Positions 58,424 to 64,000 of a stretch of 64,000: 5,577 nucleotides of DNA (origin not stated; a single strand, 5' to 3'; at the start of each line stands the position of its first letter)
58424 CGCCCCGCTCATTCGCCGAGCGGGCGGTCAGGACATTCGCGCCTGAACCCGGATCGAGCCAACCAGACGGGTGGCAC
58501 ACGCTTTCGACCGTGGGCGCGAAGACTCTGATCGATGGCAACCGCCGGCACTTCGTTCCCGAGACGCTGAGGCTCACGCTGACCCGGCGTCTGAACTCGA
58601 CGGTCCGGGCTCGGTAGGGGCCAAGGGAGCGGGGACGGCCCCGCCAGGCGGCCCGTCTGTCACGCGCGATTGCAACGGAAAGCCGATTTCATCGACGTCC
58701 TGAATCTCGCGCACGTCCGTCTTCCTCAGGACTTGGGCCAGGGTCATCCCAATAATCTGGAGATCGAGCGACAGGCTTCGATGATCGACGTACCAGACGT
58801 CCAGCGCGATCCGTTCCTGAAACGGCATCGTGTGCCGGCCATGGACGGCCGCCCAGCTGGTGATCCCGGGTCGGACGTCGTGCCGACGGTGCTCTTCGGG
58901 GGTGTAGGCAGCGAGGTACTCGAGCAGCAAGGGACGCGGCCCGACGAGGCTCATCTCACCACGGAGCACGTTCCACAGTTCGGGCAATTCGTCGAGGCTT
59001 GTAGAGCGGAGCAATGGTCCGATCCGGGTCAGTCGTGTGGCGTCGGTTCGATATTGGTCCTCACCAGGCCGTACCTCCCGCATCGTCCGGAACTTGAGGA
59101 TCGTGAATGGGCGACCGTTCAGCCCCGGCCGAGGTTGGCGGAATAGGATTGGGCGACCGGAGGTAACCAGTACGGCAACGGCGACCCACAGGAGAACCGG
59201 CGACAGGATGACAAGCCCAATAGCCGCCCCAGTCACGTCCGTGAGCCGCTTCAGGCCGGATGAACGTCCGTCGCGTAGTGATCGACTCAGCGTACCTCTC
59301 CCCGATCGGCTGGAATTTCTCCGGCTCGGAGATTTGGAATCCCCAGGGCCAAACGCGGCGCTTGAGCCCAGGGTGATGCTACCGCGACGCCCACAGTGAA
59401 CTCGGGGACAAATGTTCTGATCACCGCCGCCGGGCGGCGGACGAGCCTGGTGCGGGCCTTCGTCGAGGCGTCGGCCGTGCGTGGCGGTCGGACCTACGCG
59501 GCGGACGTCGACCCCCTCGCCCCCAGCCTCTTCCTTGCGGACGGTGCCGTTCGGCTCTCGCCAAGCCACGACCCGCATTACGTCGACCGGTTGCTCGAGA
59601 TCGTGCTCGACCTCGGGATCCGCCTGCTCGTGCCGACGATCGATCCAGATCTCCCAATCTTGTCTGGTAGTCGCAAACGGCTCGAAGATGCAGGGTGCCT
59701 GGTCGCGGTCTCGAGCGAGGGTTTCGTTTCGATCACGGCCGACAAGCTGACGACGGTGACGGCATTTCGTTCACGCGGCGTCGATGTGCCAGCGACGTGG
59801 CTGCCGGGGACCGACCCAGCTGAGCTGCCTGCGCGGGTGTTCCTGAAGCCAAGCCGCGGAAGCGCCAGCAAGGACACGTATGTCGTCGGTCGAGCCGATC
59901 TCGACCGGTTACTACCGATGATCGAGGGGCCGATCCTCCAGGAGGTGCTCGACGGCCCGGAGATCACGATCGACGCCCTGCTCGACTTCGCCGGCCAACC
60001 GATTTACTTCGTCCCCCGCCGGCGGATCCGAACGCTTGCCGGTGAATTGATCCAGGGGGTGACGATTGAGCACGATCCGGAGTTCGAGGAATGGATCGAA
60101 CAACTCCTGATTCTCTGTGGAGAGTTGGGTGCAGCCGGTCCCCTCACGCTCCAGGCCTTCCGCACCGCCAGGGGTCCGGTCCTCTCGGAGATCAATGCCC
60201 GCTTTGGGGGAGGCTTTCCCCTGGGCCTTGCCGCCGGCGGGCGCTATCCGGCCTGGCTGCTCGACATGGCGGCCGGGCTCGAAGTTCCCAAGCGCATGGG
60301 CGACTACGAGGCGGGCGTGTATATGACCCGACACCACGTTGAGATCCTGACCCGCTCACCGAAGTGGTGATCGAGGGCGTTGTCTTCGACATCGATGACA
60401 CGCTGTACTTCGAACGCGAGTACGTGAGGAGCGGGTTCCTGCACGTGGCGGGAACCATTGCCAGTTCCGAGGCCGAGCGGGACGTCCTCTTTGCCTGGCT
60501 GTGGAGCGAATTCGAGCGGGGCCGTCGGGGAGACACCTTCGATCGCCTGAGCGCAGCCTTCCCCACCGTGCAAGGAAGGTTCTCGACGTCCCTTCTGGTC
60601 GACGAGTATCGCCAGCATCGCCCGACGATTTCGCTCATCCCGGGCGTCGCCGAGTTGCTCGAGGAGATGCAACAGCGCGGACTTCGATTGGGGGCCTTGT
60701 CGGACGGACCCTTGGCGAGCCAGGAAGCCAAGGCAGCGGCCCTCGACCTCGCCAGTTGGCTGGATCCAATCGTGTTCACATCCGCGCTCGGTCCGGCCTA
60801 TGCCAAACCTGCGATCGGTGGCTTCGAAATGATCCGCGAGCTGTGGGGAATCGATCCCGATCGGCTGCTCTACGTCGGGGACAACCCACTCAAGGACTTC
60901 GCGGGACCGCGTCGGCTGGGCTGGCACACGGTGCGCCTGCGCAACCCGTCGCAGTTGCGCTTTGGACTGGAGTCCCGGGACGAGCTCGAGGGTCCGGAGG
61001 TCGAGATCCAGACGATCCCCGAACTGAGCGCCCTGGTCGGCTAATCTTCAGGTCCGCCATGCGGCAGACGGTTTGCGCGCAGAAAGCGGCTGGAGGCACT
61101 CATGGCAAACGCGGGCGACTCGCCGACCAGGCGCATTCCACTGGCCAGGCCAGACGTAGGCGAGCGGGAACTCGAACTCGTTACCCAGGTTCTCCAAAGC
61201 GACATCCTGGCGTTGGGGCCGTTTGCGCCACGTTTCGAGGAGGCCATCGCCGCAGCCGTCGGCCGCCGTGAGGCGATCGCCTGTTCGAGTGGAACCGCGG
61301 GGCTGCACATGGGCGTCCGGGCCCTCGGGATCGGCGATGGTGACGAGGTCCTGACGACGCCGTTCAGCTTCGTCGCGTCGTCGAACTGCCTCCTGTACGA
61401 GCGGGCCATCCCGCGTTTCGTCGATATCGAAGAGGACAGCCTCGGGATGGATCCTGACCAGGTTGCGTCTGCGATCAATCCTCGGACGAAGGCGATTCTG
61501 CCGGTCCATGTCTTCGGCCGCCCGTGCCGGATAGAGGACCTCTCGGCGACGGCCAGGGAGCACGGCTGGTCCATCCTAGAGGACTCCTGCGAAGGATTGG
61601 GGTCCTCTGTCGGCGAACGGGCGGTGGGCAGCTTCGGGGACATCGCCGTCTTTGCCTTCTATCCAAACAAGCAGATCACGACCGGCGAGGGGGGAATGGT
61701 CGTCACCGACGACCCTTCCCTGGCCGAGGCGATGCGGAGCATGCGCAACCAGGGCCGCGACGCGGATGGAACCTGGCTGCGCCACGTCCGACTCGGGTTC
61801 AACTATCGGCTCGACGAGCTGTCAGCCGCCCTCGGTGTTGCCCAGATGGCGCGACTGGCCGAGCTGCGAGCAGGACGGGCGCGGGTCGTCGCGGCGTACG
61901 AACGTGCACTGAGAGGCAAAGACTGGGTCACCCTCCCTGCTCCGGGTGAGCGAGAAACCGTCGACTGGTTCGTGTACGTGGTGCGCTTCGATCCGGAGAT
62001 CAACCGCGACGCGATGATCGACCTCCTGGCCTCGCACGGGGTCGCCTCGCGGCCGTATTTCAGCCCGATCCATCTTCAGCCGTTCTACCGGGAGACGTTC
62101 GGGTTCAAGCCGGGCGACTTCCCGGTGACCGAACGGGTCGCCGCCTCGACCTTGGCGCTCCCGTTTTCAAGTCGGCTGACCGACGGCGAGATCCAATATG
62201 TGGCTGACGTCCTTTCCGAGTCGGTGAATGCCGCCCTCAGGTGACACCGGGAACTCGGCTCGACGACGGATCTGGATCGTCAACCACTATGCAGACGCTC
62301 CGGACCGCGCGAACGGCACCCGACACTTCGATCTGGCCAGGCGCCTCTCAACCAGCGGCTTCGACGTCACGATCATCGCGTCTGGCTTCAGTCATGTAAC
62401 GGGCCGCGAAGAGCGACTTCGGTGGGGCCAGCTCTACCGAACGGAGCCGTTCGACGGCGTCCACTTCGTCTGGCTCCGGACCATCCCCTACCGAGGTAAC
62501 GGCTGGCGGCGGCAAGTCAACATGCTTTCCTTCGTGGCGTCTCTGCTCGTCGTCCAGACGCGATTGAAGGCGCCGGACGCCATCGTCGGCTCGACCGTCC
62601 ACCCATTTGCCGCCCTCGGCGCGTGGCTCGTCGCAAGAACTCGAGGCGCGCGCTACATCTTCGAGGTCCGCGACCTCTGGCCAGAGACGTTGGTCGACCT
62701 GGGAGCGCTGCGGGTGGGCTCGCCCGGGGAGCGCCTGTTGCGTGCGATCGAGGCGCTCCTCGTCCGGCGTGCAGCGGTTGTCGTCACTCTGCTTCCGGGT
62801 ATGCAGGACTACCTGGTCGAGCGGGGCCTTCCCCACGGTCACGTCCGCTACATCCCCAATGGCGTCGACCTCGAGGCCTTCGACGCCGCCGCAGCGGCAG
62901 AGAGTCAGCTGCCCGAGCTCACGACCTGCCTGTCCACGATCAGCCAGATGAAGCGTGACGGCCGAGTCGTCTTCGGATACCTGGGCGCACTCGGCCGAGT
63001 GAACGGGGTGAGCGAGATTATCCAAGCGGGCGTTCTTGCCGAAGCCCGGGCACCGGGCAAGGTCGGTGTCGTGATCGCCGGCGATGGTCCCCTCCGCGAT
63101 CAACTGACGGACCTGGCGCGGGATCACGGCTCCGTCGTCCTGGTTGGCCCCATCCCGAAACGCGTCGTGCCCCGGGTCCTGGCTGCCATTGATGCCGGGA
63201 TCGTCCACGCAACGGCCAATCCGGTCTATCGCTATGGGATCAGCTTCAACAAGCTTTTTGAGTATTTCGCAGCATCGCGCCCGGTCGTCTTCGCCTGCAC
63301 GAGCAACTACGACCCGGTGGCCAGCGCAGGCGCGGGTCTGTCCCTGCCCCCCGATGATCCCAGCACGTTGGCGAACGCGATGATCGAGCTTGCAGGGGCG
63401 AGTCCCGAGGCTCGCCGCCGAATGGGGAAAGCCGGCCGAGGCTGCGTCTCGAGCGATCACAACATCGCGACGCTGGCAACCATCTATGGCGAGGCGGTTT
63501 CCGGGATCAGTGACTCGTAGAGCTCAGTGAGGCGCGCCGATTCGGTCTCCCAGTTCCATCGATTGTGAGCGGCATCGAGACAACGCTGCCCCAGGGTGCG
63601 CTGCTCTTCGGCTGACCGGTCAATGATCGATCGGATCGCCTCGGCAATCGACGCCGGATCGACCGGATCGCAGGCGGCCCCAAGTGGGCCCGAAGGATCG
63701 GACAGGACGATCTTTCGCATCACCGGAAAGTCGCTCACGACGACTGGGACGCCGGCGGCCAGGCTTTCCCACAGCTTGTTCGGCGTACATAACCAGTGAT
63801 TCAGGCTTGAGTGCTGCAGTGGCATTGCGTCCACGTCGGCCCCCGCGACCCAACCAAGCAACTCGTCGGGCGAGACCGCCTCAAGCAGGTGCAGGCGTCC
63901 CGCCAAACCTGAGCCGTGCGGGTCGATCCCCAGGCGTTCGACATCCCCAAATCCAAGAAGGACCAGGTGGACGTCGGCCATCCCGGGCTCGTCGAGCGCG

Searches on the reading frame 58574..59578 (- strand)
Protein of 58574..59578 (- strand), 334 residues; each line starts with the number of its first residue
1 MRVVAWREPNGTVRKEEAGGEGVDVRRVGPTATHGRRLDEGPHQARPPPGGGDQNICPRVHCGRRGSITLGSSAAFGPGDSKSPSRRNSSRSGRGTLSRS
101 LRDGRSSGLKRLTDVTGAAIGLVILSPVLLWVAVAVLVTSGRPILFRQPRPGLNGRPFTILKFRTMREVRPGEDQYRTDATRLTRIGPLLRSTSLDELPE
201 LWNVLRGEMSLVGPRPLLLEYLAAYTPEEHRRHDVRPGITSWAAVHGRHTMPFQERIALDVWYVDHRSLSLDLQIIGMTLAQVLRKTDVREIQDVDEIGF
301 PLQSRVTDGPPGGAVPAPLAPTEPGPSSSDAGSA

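Call 34: search_protein_families(library=pfam, max_evalue=0.001, proteins=[window:58574-59578:-])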
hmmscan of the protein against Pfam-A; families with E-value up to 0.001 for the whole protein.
window:58574-59578:- (334 aa): 1 family
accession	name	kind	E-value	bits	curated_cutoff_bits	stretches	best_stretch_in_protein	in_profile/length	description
PF02397.22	Bac_transf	-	7.7e-61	205.2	27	1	110-284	1-178/179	Bacterial sugar transferase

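Call 73: search_protein_families(library=ncbifam, max_evalue=0.01, proteins=[window:58574-59578:-])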
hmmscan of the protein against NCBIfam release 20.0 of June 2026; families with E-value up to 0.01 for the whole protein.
window:58574-59578:- (334 aa): 10 families
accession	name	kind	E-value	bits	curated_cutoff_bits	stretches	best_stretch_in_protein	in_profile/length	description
TIGR03025.1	EPS_sugtrans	subfamily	1.5e-72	245.2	295.55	1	99-287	247-442/445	exopolysaccharide biosynthesis polyprenyl glycosylphosphotransferase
TIGR03023.1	WcaJ_sugtrans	equivalog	3.4e-62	211.2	410.75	1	102-286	255-449/453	undecaprenyl-phosphate glucose phosphotransferase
TIGR03022.1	WbaP_sugtrans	subfamily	1.4e-48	166.3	403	2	176-286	343-452/456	undecaprenyl-phosphate galactose phosphotransferase WbaP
TIGR03013.1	EpsB_2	subfamily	2.8e-46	158.5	393.35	1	107-284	252-437/443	TIGR03013 family XrtA/PEP-CTERM system glycosyltransferase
NF052601.1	undeca_RfbP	equivalog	5.1e-44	150.4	330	2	180-284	132-236/244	undecaprenyl-phosphate galactose phosphotransferase family protein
NF050817.1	PolSacchBiosHfsE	equivalog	5.5e-44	150.7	750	1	96-284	258-460/467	polysaccharide biosynthesis protein HfsE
NF041877.1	EPS_EpsZ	equivalog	1.7e-43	148.9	800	1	108-284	264-453/459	exopolysaccharide biosynthesis polyisoprenyl-phosphate hexose-1-phosphate transferase EpsZ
NF007518.0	PRK10124.1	equivalog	5.5e-38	130.9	684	1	108-280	272-454/464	undecaprenyl-phosphate glucose phosphotransferase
NF011751.0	PRK15204.1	equivalog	4.5e-26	91.5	907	1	105-286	275-472/476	undecaprenyl-phosphate galactose phosphotransferase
NF045514.1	glycotran_HepC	equivalog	1.1e-24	86.9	140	1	107-220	114-215/220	heterocyst development glycosyltransferase HepC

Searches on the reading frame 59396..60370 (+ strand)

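Call 34: search_protein_families(library=pfam, max_evalue=0.001, proteins=[window:59396-60370:+])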
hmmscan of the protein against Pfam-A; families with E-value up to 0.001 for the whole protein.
window:59396-60370:+ (324 aa): 3 families
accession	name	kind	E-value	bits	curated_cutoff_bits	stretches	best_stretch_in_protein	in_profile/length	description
PF21360.3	PylC-like_N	-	4.1e-18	65.8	27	1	7-103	1-95/96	PylC-like, N-terminal domain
PF15632.11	ATPgrasp_Ter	-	8.5e-14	51.9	29.1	1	180-299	6-115/131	ATP-grasp in the biosynthetic pathway with Ter operon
PF02655.19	ATP-grasp_3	-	1.6e-09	38.5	23.2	1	115-272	2-159/160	ATP-grasp domain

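Call 73: search_protein_families(library=ncbifam, max_evalue=0.01, proteins=[window:59396-60370:+])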
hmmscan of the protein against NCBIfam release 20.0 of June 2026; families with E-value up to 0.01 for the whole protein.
window:59396-60370:+ (324 aa): 8 families
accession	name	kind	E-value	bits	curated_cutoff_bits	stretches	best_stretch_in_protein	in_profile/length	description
NF009405.0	PRK12767.1-4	equivalog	4.4e-101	338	390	1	6-324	2-320/320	carbamoyl phosphate synthase-like protein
NF009406.0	PRK12767.1-5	equivalog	1.1e-41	143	271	1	5-314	3-315/327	carbamoyl phosphate synthase-like protein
NF009404.0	PRK12767.1-3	equivalog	1.7e-35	122.5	316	2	6-162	2-163/344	carbamoyl phosphate synthase-like protein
NF009403.0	PRK12767.1-2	equivalog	1.1e-34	120.2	286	2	6-227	2-226/342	carbamoyl phosphate synthase-like protein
NF009402.0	PRK12767.1-1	equivalog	7.6e-32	110.4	218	1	6-281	4-287/329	carbamoyl phosphate synthase-like protein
NF053643.1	Ddl_archaea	equivalog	0.00022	20.3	500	1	78-207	65-201/367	putative pseudomurein biosynthesis ATP-grasp protein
TIGR03909.1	pyrrolys_PylC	equivalog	0.00051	18.9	248.3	1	75-195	62-177/374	3-methylornithine--L-lysine ligase PylC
NF005315.0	PRK06849.1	equivalog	0.0067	15.5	406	1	55-143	56-142/389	hypothetical protein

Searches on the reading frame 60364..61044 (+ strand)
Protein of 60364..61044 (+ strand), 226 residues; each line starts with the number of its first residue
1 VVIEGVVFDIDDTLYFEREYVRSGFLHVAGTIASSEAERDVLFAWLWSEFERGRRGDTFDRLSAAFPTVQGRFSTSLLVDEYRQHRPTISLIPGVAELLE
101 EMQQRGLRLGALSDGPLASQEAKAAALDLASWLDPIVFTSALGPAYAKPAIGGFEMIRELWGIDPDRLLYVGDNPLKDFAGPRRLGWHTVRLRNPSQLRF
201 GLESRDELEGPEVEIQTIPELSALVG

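Call 34: search_protein_families(library=pfam, max_evalue=0.001, proteins=[window:60364-61044:+])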
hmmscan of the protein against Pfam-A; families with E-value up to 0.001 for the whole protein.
window:60364-61044:+ (226 aa): 4 families
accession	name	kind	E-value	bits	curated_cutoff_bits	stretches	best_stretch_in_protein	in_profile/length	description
PF00702.32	Hydrolase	-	3.3e-16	60.7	26.4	1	3-184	1-189/191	haloacid dehalogenase-like hydrolase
PF13419.12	HAD_2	-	5.9e-12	46.5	23.8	1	6-190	1-176/178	Haloacid dehalogenase-like hydrolase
PF12710.13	HAD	-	4e-05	24.6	27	1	6-175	1-182/189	haloacid dehalogenase-like hydrolase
PF13242.12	Hydrolase_like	-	6.3e-05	23.2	22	1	147-191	3-47/75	HAD-hyrolase-like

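Call 73: search_protein_families(library=ncbifam, max_evalue=0.01, proteins=[window:60364-61044:+])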
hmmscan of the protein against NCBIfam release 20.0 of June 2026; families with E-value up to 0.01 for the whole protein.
window:60364-61044:+ (226 aa): 20 families
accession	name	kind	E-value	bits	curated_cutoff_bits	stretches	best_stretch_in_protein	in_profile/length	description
TIGR02253.1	CTE7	subfamily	1e-19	71.2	169.75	1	3-221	2-220/221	TIGR02253 family HAD-type hydrolase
TIGR02254.1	YjjG_YfnB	equivalog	3e-12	46.5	159.9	1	4-193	2-197/223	YjjG family noncanonical pyrimidine nucleotidase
TIGR02252.1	DREG-2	subfamily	6.1e-10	39.2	155.2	1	81-189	97-201/203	HAD hydrolase, REG-2-like, family IA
TIGR01549.1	HAD-SF-IA-v1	subfamily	2.4e-08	34.5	23.3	1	56-186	28-149/149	HAD-IA family hydrolase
NF006976.0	PRK09449.1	equivalog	2e-07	30.7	183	1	90-196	95-199/225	pyrimidine 5'-nucleotidase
TIGR01662.1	HAD-SF-IIIA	subfamily_domain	3e-07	30.6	44.6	1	83-192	18-138/141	HAD-IIIA family hydrolase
NF053830.1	RUBPPhHalo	equivalog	3.1e-07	30.3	330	1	88-224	101-233/234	ribulose-1,5-bisphosphate 5-phosphatase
TIGR01428.1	HAD_type_II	equivalog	6.4e-07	29.6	125.4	1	4-194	2-192/197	haloacid dehalogenase type II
TIGR01993.1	Pyr-5-nucltdase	equivalog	8.5e-07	28.9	142.9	1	93-191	87-182/183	pyrimidine 5'-nucleotidase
NF052576.1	PymNtasePynAStpc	equivalog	6.9e-06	25.8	350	1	74-198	82-205/229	pyrimidine 5'-nucleotidase PynA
TIGR01449.2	PGP_bact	equivalog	2.3e-05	24.1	180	1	89-190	84-182/213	phosphoglycolate phosphatase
NF009804.0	PRK13288.1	equivalog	5.4e-05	22.8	218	1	1-181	1-170/215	pyrophosphatase PpaX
TIGR01668.1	YqeG_hyp_ppase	hypoth_equivalog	0.00025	20.6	89.1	0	90-193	43-136/170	YqeG family HAD IIIA-type phosphatase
TIGR01460.1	HAD-SF-IIA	subfamily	0.00052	19.9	100.15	0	148-190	197-241/246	HAD-IIA family hydrolase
TIGR02247.1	HAD-1A3-hyp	subfamily_domain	0.00052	19.8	125.4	1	88-198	92-201/211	epoxide hydrolase N-terminal domain-like phosphatase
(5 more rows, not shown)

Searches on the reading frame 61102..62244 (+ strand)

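Call 34: search_protein_families(library=pfam, max_evalue=0.001, proteins=[window:61102-62244:+])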
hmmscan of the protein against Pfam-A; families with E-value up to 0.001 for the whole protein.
window:61102-62244:+ (380 aa): 3 families
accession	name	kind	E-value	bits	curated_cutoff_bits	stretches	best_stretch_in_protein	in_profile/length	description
PF01041.23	DegT_DnrJ_EryC1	-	9.7e-114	380.8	19.8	1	18-371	2-359/360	DegT/DnrJ/EryC1/StrS aminotransferase family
PF01053.26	Cys_Met_Meta_PP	-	0.00038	19.6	27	1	43-133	55-142/381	Cys/Met metabolism PLP-dependent enzyme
PF00155.27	Aminotran_1_2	-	0.00046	19.9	19.7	0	37-133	37-151/361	Aminotransferase class I and II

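Call 73: search_protein_families(library=ncbifam, max_evalue=0.01, proteins=[window:61102-62244:+])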
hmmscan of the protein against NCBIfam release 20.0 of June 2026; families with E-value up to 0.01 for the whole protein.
window:61102-62244:+ (380 aa): 15 families
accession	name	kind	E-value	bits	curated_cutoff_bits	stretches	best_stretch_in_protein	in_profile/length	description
TIGR03588.1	PseC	equivalog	4.3e-92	308.9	423.5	1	12-373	2-378/380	UDP-4-amino-4,6-dideoxy-N-acetyl-beta-L-altrosamine transaminase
TIGR04181.1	NHT_00031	hypoth_equivalog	6.7e-81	271.9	420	1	12-355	1-358/359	LegC family aminotransferase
NF008658.2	PRK11658.1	equivalog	6.4e-70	235.7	631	1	12-375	5-377/379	UDP-4-amino-4-deoxy-L-arabinose aminotransferase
TIGR04427.1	PLP_DesI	equivalog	7e-63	213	650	1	14-373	23-381/390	dTDP-4-dehydro-6-deoxyglucose aminotransferase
NF011936.0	PRK15407.1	equivalog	4.4e-56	190.4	423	2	11-221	36-254/440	lipopolysaccharide biosynthesis protein RfbH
NF008687.0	PRK11706.1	equivalog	1.9e-55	188.1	375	1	12-373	2-372/375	dTDP-4-amino-4,6-dideoxygalactose transaminase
TIGR02379.1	ECA_wecE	subfamily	6e-46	156.9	434.85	1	12-374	2-374/376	dTDP-4-amino-4,6-dideoxy-D-glucose transaminase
NF006004.0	PRK08134.1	equivalog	2.9e-05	23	636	1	44-161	68-185/433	O-acetylhomoserine aminocarboxypropyltransferase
TIGR01325.1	O_suc_HS_sulf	equivalog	0.00016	20.4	510.05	1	42-218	56-231/380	O-succinylhomoserine sulfhydrylase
TIGR01326.1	OAH_OAS_sulfhy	subfamily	0.0031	16.3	495.1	1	44-156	61-173/418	O-acetylhomoserine aminocarboxypropyltransferase/cysteine synthase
NF009079.0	PRK12414.1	subfamily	0.0035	16.4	481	1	57-133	92-167/384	methionine aminotransferase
NF005305.0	PRK06836.1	equivalog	0.0042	16.4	376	1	57-133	99-175/396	pyridoxal phosphate-dependent aminotransferase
NF005816.0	PRK07682.1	equivalog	0.0049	15.5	620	1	59-133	94-168/390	aminotransferase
NF004770.0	PRK06108.1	subfamily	0.0073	15.2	422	0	51-133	92-175/396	pyridoxal phosphate-dependent aminotransferase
NF006096.0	PRK08248.1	equivalog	0.009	14.7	726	0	40-154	64-178/431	homocysteine synthase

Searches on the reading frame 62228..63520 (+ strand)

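Call 62: search_protein_families(library=pfam, max_evalue=0.00001, proteins=[window:62228-63520:+])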
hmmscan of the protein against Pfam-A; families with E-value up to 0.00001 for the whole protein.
window:62228-63520:+ (430 aa): 4 families
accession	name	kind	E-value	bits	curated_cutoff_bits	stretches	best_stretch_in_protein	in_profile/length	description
PF13579.12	Glyco_trans_4_4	-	1.6e-18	68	29.7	1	35-212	9-158/158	Glycosyl transferase 4-like domain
PF13439.12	Glyco_transf_4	-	9e-16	58.8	28.5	1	34-216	9-169/170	Glycosyltransferase Family 4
PF13692.12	Glyco_trans_1_4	-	7.3e-11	42.9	27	1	248-388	3-139/142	Glycosyl transferases group 1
PF00534.26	Glycos_transf_1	-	8e-08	32.5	26.4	1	242-404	11-170/172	Glycosyl transferases group 1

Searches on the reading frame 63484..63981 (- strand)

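Call 62: search_protein_families(library=pfam, max_evalue=0.00001, proteins=[window:63484-63981:-])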
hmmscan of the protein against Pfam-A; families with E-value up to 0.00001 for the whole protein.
window:63484-63981:- (165 aa): 2 families
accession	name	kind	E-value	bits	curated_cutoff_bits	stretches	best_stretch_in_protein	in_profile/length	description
PF13692.12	Glyco_trans_1_4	-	6.9e-11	43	27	1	3-121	33-141/142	Glycosyl transferases group 1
PF00534.26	Glycos_transf_1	-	6.9e-07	29.4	26.4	1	26-130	71-165/172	Glycosyl transferases group 1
